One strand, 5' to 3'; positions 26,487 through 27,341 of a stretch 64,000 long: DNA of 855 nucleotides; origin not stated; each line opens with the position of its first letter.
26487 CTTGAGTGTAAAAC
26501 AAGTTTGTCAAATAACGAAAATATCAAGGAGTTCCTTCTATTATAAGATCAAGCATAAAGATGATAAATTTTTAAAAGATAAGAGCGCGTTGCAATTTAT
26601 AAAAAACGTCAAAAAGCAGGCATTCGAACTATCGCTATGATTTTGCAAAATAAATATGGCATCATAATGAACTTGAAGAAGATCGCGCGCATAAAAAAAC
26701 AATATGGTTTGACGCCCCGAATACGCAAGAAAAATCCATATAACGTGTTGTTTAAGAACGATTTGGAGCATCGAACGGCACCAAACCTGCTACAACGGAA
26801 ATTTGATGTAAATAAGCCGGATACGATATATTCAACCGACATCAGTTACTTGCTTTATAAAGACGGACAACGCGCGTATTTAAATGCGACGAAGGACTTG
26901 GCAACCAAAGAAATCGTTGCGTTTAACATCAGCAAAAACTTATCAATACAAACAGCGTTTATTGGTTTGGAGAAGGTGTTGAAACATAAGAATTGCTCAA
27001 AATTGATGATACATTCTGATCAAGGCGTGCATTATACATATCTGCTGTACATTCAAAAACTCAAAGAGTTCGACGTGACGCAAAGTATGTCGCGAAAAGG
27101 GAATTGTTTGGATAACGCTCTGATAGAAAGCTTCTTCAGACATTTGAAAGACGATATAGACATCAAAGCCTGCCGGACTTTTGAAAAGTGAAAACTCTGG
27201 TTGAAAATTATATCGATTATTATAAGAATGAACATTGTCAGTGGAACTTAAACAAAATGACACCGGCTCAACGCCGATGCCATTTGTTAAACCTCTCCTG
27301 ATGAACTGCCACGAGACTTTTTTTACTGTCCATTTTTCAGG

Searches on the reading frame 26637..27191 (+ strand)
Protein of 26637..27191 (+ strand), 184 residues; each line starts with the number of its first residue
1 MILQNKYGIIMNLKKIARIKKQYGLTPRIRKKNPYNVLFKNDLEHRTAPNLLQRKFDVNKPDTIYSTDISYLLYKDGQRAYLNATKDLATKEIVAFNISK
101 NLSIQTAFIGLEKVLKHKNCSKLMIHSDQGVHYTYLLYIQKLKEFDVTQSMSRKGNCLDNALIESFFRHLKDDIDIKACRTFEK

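Call 68: search_protein_families(library=pfam, proteins=[window:26637-27191:+], max_evalue=0.0001)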
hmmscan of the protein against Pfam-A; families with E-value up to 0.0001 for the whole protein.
window:26637-27191:+ (184 aa): 1 family
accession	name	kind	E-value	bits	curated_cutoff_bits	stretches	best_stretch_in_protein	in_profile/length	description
PF00665.32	rve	-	4.1e-14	53.1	32.6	1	59-157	2-102/102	Integrase core domain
